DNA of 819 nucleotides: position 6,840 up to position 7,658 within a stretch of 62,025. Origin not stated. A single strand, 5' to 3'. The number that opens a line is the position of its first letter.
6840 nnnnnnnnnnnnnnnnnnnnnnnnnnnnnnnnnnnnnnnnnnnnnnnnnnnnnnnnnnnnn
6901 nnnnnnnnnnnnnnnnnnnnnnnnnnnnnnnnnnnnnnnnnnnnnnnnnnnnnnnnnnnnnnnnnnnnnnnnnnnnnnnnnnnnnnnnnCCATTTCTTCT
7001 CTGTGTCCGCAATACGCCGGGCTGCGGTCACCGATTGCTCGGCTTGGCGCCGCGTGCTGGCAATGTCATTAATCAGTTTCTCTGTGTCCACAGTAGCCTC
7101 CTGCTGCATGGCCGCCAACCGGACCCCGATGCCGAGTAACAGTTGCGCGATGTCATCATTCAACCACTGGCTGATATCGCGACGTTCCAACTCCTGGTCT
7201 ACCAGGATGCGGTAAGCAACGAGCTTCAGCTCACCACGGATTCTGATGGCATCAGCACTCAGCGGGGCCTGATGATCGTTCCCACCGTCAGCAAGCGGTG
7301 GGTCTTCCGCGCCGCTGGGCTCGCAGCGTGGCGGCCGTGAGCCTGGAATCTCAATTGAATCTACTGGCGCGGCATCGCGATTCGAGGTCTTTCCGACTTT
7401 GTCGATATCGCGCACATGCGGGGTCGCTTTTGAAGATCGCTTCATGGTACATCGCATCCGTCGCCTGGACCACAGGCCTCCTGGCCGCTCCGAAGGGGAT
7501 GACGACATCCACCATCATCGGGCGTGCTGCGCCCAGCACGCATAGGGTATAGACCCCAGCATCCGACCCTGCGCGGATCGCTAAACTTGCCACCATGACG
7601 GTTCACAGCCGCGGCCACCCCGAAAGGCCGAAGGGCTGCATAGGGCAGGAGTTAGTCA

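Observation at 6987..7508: DHp-only paralogue of the adjacent histidine kinase, with Asn in place of the phospho-accepting His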

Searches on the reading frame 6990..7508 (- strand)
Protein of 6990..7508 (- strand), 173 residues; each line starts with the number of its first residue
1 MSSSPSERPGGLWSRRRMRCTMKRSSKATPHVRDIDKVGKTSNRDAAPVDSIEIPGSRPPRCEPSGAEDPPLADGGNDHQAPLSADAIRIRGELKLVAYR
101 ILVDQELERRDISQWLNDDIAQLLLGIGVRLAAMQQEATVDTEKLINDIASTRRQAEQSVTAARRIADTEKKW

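Call 4: search_protein_families(library=pfam, proteins=[window:6990-7508:-], max_evalue=10)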
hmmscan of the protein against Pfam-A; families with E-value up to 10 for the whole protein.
window:6990-7508:- (173 aa): 1 family
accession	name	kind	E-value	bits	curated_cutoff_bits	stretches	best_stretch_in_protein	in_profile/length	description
PF07730.19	HisKA_3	-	1.3e-05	26.1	24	1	108-168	1-61/68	Histidine kinase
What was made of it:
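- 6990..7268 (-): Stalk plus DHp helical hairpin, residues 60-152 (helix 60-117, turn, helix 121-151). Pfam HisKA_3 at 26.1 bits, above GA 24 (call 4).
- On Pfam HisKA_3 (PF07730) DHp domain: 26.1 bits against a cut-off of 24, residues 108-168 of the 173-aa form, profile positions 1-61 of 68 (call 4).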

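Call 6: find_homologous_proteins(query=window:6990-7508:-, max_evalue=0.001)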
Query window:6990-7508:- (173 aa): 1 proteins with E <= 0.001 among 156 candidates.
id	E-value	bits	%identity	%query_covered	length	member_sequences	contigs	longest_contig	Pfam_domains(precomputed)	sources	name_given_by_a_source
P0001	2.5e-91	322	100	88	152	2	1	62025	PF07730.20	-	-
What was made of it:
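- Tried and rejected: It found only the protein itself (call 6).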

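Call 18: search_protein_representatives(protein=P0001)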
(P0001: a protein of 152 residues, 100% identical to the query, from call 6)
Query: 152 residues. Proteins with E-value up to 0.001 (for the whole library): 386; up to 1e-10: 5; up to 1e-30: 1. The best 150 are listed.
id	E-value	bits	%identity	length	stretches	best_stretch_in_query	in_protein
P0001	3.3e-92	322.5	100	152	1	1-152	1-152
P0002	1.3e-22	97.0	43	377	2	38-146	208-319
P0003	5.4e-18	82.0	68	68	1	86-148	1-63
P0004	9.5e-12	61.7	46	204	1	55-146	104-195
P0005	6.2e-11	59.1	42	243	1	50-146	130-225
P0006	1.5e-10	57.9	37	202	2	65-146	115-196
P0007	2.8e-10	57.0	44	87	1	72-146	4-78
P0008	3.4e-10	56.7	41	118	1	56-146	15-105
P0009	3.8e-10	56.5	38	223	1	41-146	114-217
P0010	1.0e-09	55.1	40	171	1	54-145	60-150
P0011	1.6e-09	54.6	40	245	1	51-145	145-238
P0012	1.6e-09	54.5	45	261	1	62-146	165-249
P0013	1.7e-09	54.4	44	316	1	56-146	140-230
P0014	2.4e-09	54.0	39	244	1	54-144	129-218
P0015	3.0e-09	53.6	41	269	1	57-147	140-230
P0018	3.9e-09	53.3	47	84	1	73-147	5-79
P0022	8.2e-09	52.2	40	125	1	58-147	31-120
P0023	9.8e-09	52.0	35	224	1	51-146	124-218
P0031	1.7e-08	51.2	43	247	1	65-146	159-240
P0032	1.8e-08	51.1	35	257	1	53-146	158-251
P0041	2.8e-08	50.5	40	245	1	55-145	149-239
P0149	2.8e-06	44.0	35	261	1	64-144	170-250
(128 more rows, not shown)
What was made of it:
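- Tried and rejected: The exhaustive HMMER search was needed (call 18).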

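Call 21: find_encoding_contigs(protein=P0003, flank=6000, max_places=5)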
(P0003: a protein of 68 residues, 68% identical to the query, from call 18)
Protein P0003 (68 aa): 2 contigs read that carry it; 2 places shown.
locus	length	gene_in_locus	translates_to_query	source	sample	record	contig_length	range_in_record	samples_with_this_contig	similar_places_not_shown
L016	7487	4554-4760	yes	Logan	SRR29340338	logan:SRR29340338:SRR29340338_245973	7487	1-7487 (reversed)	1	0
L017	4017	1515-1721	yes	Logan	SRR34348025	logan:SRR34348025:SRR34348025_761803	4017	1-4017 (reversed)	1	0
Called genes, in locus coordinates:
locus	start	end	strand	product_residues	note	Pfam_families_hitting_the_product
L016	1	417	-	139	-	?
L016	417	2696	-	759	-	PF13439:Glyco_transf_4, PF00534:Glycos_transf_1, PF13692:Glyco_trans_1_4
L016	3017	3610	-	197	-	-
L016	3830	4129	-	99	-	PF19029:DUF883_C (weak)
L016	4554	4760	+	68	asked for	-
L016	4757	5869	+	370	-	PF07730:HisKA_3, PF13581:HATPase_c_2 (weak), PF02518:HATPase_c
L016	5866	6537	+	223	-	PF00072:Response_reg, PF00196:GerE, PF08281:Sigma70_r4_2 (weak)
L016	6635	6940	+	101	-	PF11154:DUF2934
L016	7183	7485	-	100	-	?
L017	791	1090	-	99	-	PF19029:DUF883_C (weak)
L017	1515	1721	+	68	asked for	-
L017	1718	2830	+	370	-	PF07730:HisKA_3, PF02518:HATPase_c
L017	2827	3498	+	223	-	PF00072:Response_reg, PF00196:GerE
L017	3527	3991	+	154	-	PF11154:DUF2934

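Call 22: search_protein_families(library=pfam, proteins=[P0011, P0006, P0009, P0004, P0032, P0012, P0005, P0149], max_evalue=1)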
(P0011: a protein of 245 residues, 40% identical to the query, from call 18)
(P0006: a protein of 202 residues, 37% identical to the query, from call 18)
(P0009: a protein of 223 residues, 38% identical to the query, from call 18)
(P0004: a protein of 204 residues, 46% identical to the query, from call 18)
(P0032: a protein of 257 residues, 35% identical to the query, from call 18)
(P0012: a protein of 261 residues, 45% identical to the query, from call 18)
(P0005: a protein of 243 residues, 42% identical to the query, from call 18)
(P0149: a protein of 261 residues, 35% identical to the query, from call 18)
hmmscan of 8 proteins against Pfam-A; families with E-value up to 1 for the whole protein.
P0011 (245 aa): 2 families
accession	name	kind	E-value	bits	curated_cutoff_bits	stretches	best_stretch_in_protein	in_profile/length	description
PF07730.19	HisKA_3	-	3.5e-09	37.5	24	1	180-238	1-59/68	Histidine kinase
PF08673.15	RsbU_N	-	5.9e-05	23.6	25.5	1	25-78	3-56/75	Phosphoserine phosphatase RsbU, N-terminal domain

P0006 (202 aa): 3 families
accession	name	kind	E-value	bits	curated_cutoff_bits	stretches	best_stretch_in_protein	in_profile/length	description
PF07730.19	HisKA_3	-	3.6e-09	37.5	24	1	137-200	1-64/68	Histidine kinase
PF08673.15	RsbU_N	-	0.002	18.7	25.5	1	13-61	2-50/75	Phosphoserine phosphatase RsbU, N-terminal domain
PF09766.14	FmiP_Thoc5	-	0.034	13.8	29.4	1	74-146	66-138/362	Fms-interacting protein/Thoc5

P0009 (223 aa): 4 families
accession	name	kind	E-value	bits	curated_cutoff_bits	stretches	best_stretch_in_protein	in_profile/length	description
PF07730.19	HisKA_3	-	2.7e-12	47.5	24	1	158-221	1-64/68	Histidine kinase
PF08673.15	RsbU_N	-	0.018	15.6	25.5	1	11-64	1-54/75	Phosphoserine phosphatase RsbU, N-terminal domain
PF02729.26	OTCace_N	-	0.018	15.6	29.9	1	136-208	27-102/148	Aspartate/ornithine carbamoyltransferase, carbamoyl-P binding domain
PF07798.16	CCDC90-like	-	0.46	10.7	33.5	1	112-211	41-140/175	Coiled-coil domain-containing protein 90-like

P0004 (204 aa): 3 families
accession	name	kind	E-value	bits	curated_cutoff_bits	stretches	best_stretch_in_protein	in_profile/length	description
PF07730.19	HisKA_3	-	9.4e-05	23.3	24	1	136-199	1-64/68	Histidine kinase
PF08673.15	RsbU_N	-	0.00055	20.5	25.5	1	12-63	2-53/75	Phosphoserine phosphatase RsbU, N-terminal domain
PF01367.25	5_3_exonuc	-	0.12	13.3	40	1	102-131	25-53/97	5'-3' exonuclease, C-terminal SAM fold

P0032 (257 aa): 3 families
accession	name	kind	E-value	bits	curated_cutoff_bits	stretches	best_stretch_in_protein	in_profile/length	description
PF07730.19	HisKA_3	-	1.6e-07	32.2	24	1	193-254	2-63/68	Histidine kinase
PF08673.15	RsbU_N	-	0.0012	19.4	25.5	1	36-105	2-69/75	Phosphoserine phosphatase RsbU, N-terminal domain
PF12420.13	DUF3671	-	0.39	10.6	34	1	167-214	34-81/223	Fam-L, Fam-M like protein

P0012 (261 aa): 3 families
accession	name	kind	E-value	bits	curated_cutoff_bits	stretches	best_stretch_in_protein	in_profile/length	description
PF07730.19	HisKA_3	-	1e-12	48.9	24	1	191-252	2-63/68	Histidine kinase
PF08673.15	RsbU_N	-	0.0002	21.9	25.5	1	34-104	2-70/75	Phosphoserine phosphatase RsbU, N-terminal domain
PF17931.6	TetR_C_23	-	0.21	12.2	29.1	1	144-211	13-79/127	Tetracyclin repressor-like, C-terminal domain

P0005 (243 aa): 2 families
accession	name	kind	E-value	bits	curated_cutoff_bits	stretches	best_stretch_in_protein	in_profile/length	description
PF07730.19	HisKA_3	-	2.7e-09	37.9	24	1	166-229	1-64/68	Histidine kinase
PF08673.15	RsbU_N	-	0.036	14.6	25.5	1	27-76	2-51/75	Phosphoserine phosphatase RsbU, N-terminal domain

P0149 (261 aa): 6 families
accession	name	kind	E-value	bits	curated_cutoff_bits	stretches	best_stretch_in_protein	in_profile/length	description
PF08673.15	RsbU_N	-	5.8e-05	23.6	25.5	1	33-82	2-51/75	Phosphoserine phosphatase RsbU, N-terminal domain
PF07730.19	HisKA_3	-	0.00082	20.3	24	1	193-255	1-63/68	Histidine kinase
PF03908.18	Sec20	-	0.012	16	27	1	131-185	4-58/92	Sec20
PF07926.17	TPR_MLP1_2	-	0.074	13.5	36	1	115-183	16-84/129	TPR/MLP1/MLP2-like protein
PF01418.23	HTH_6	-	0.2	12.1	28.3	1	126-158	3-35/77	Helix-turn-helix domain, rpiR family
PF03127.19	GAT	-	0.44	11.2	31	0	175-209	33-68/77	GAT domain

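Call 38: find_encoding_contigs(protein=P0009, flank=6000, max_places=3)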
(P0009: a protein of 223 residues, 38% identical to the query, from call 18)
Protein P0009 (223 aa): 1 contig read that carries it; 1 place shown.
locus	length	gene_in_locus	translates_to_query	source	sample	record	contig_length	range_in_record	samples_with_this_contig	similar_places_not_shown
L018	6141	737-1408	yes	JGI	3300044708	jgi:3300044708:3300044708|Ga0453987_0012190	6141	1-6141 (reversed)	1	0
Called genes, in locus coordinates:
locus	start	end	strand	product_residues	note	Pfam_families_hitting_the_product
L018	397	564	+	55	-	-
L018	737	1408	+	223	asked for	PF07730:HisKA_3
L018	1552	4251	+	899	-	PF01339:CheB_methylest, PF03705:CheR_N, PF01739:CheR, PF08448:PAS_4 (faint), PF28159:CEP89 (faint), PF13596:PAS_10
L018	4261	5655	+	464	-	PF00989:PAS (weak), PF08448:PAS_4 (weak), PF13426:PAS_9, PF07730:HisKA_3, PF02518:HATPase_c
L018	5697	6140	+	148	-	?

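Call 39: find_encoding_contigs(protein=P0032, flank=6000, max_places=3)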
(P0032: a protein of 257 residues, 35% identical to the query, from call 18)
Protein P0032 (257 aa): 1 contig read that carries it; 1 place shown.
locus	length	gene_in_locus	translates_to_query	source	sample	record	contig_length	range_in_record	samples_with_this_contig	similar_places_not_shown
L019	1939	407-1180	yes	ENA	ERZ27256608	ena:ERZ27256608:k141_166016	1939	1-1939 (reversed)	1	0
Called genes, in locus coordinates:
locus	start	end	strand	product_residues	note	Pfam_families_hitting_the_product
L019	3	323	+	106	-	?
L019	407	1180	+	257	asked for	PF07730:HisKA_3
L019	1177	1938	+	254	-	?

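Call 40: find_encoding_contigs(protein=P0012, flank=6000, max_places=3)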
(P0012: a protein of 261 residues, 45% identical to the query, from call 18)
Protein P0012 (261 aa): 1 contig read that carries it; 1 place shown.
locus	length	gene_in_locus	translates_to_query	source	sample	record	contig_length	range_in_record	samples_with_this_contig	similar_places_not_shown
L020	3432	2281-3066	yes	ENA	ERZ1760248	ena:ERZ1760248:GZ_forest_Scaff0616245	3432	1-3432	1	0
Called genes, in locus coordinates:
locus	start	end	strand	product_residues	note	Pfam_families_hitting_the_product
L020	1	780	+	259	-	?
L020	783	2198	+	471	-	PF13581:HATPase_c_2, PF02518:HATPase_c, PF00512:HisKA, PF02518:HATPase_c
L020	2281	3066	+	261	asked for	PF07730:HisKA_3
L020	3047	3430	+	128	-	?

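Call 41: find_encoding_contigs(protein=P0004, flank=6000, max_places=3)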
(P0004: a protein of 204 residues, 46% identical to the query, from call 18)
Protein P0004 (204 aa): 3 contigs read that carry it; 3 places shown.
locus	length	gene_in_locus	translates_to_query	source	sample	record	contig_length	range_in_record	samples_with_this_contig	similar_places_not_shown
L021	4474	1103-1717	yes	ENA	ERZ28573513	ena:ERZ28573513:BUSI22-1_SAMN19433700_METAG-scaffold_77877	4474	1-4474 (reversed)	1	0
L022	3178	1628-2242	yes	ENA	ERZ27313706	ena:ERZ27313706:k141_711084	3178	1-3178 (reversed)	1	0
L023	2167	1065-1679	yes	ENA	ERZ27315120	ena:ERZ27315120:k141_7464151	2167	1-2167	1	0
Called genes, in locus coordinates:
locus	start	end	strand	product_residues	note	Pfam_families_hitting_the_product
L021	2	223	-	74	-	?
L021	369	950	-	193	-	PF03734:YkuD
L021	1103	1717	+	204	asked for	-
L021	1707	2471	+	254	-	PF07730:HisKA_3 (weak), PF02518:HATPase_c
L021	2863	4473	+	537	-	?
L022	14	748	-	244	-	-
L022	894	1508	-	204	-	PF03734:YkuD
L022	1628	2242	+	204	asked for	-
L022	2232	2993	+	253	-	PF07730:HisKA_3 (weak), PF02518:HATPase_c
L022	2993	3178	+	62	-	?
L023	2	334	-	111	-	?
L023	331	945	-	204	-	PF03734:YkuD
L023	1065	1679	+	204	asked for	-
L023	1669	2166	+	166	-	?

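Call 49: search_solved_structures(query=P0001, max_evalue=1, show_alignments=2)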
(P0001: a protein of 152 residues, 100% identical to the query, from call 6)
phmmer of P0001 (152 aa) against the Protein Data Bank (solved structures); distinct sequences matched with E-value up to 1: 0.
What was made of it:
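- Tried and rejected: No hit at E<=1 (call 49).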

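Call 52: search_protein_families(library=ncbifam, proteins=[P0001, P0011], max_evalue=0.01)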
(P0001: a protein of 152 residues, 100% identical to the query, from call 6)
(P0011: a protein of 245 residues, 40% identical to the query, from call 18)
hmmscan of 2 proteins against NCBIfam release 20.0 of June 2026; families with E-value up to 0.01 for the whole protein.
P0001 (152 aa): 0 families

P0011 (245 aa): 2 families
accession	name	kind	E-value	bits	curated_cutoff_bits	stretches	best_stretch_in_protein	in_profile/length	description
NF052443.1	SensHisKinMctS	equivalog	1.5e-10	40.1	700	1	157-239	227-309/457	two-component system sensor histidine kinase MctS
NF008649.0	PRK11644.1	equivalog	4.8e-05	22.3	408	1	151-204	273-327/499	signal transduction histidine-protein kinase/phosphatase UhpB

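Call 56: find_encoding_contigs(protein=P0018, flank=5000, max_places=3)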
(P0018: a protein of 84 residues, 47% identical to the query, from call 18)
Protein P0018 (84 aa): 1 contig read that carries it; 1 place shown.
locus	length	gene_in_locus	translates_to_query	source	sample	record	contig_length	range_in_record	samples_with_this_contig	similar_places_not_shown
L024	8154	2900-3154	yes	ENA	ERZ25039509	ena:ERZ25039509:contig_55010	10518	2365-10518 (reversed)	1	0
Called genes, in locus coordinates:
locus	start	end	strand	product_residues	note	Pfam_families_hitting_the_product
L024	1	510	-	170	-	?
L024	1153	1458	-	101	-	PF18919:DUF5670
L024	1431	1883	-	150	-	-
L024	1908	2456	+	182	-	-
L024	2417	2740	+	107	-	-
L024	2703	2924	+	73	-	-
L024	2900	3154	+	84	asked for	PF07730:HisKA_3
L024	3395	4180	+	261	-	PF07730:HisKA_3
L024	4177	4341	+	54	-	-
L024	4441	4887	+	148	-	-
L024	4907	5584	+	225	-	PF00072:Response_reg, PF00196:GerE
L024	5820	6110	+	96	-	PF00072:Response_reg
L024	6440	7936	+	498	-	PF00989:PAS, PF13426:PAS_9, PF00989:PAS, PF08448:PAS_4, PF13426:PAS_9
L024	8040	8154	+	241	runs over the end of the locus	PF02518:HATPase_c, PF00072:Response_reg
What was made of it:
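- Tried and rejected: At least that one is an artefact of a frameshift-ridden long-read contig (L024, call 56).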

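Call 57: find_encoding_contigs(protein=P0022, flank=5000, max_places=3)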
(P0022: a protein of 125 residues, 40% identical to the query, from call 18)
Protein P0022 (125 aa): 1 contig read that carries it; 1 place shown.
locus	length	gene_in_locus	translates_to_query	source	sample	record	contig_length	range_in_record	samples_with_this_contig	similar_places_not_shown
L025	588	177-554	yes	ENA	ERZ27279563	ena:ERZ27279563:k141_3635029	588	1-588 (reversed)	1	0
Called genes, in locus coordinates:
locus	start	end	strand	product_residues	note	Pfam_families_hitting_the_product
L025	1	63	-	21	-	?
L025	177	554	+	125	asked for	-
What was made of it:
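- Tried and rejected: P0022 sits on a 588-nt contig and is uninformative (call 57).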

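Call 58: predict_structure(alignment_id=A1)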
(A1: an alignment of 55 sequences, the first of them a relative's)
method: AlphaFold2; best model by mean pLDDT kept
length: 152 residues; sequences in the alignment: 55
mean_pLDDT: 77.1   pTM: 0.46
mean pLDDT of the five models: 77.1, 75.5, 74.0, 73.4, 71.8
residues with pLDDT >= 90: 51; 70-90: 42; 50-70: 49; < 50: 10
segments of 3 or more residues with pLDDT < 50: 22-24
pLDDT, mean of each block of 10 residues (from residue 1): 54 51 51 54 64 67 90 97 96 93 90 86 87 89 89 64
secondary structure, 60 per line:
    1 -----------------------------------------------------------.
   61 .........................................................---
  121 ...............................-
elements in order: H60-117 H121-151
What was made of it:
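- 6990..7268 (-): AF2 pLDDT about 90 (call 58).
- On Pfam HisKA_3 (PF07730) DHp domain: AF2 helices 60-117 and 121-151 at pLDDT about 90 (call 58).
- Checked: AlphaFold2 gives pLDDT 51-67 for residues 1-59 of the 152-aa form, then two helices (60-117 and 121-151) at pLDDT about 90 (call 58).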

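Call 60: list_cluster_members(proteins=[P0011, P0006, P0009, P0004, P0032, P0023, P0041, P0003, P0031, P0149])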
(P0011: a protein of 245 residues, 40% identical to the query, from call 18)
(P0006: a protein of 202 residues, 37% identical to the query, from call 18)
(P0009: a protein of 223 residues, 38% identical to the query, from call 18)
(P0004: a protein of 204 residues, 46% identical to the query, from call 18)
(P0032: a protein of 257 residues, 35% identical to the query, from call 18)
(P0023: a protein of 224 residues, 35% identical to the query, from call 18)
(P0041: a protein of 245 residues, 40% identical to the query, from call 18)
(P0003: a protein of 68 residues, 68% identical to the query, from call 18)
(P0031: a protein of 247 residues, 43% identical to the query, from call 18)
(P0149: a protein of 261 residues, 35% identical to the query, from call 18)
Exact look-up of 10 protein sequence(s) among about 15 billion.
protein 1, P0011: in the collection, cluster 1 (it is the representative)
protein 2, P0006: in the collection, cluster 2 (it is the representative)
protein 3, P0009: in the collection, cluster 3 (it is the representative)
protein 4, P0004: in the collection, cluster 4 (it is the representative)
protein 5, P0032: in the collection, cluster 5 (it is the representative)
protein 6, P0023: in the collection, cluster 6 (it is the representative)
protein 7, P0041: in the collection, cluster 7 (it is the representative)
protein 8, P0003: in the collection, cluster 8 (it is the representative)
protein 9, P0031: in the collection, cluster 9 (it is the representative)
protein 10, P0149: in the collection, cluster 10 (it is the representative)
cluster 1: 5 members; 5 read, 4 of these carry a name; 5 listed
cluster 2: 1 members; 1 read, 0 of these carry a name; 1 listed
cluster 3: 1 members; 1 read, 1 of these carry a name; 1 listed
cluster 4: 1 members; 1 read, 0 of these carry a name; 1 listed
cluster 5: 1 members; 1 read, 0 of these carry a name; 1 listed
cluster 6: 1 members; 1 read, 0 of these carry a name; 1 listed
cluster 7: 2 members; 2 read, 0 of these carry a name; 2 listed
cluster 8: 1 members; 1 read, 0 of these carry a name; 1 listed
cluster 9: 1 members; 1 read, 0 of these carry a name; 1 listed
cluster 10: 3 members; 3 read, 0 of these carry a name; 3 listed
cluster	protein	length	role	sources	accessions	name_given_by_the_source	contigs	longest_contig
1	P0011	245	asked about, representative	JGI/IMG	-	signal transduction histidine kinase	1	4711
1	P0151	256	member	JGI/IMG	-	two-component system sensor histidine kinase DegS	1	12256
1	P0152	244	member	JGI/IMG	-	signal transduction histidine kinase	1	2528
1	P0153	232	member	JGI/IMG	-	signal transduction histidine kinase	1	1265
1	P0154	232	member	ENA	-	-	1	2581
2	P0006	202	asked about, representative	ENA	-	-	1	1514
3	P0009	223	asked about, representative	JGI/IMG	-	signal transduction histidine kinase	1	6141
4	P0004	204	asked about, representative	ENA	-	-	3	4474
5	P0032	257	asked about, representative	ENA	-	-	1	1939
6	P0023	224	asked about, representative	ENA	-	-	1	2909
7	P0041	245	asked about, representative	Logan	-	-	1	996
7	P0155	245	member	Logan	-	-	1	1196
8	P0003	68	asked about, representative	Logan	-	-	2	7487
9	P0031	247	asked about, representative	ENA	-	-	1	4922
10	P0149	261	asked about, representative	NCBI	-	-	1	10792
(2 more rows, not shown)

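Call 61: fold_search(model_id=the predicted structure, library=pdb)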
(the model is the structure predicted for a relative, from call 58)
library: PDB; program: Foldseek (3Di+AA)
matches with E <= 10: 4; with E <= 0.001: 0
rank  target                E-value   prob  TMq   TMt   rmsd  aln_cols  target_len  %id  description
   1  3gie_A                1.9e+00  0.41  0.42  0.33   3.3        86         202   27  Crystal structure of DesKC_H188E in complex with AMP-PCP (released 2009-09-15)
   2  5iuj_E                2.3e+00  0.30  0.39  0.29   3.9        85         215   27  Crystal structure of the DesK-DesR complex in the phosphotransfer state with low Mg2+ (20 mM) (released 2016-12-21)
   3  3gie_B                3.2e+00  0.28  0.42  0.32   3.2        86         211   27  Crystal structure of DesKC_H188E in complex with AMP-PCP (released 2009-09-15)
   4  8rve_g                7.7e+00  0.06  0.34  0.28  35.1       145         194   15  Vimentin intermediate filament (released 2024-04-10)
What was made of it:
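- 6990..7268 (-): The best PDB fold matches are the DesK DHp (3gie, 5iuj), though not significant on their own (call 61).
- On Pfam HisKA_3 (PF07730) DHp domain: The best PDB fold hits are the DesK DHp, at E about 2, not significant alone (call 61).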

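Call 70: find_related_loci(query=A1, collection=metagenome_contigs, flank=3500)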
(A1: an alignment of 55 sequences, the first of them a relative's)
Query A1 (152 aa) in metagenome_contigs; peptide patterns used: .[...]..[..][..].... (x = any residue, [..] = any of these).
600 stretches matched a pattern (row limit reached: there are more); 368 encode a relative of the query (tblastn E <= 1e-3); the best 80 are kept; 80 distinct loci.
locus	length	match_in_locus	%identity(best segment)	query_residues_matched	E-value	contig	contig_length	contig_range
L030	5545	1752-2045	44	48-146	7e-20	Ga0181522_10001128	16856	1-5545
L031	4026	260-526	47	58-146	1e-19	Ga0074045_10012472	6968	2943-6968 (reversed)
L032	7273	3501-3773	43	55-146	6e-19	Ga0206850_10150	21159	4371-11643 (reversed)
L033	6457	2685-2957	43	55-146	6e-19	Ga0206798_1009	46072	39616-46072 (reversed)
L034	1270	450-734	41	58-152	7e-19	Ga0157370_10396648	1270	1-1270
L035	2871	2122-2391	44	57-146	1e-18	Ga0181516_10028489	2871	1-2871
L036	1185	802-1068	47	58-146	8e-19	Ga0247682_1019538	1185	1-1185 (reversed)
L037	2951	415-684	47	57-146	2e-18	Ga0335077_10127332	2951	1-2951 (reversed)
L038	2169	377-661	41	58-152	2e-18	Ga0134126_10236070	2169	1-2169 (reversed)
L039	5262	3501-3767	47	58-146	2e-18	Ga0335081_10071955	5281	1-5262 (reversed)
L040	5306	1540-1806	44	58-146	3e-18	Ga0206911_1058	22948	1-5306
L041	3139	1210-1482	42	57-147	6e-18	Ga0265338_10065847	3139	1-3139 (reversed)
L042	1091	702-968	45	58-146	5e-18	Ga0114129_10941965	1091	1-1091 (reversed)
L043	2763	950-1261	41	47-152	6e-18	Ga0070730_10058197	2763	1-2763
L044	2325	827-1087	44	60-146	1e-17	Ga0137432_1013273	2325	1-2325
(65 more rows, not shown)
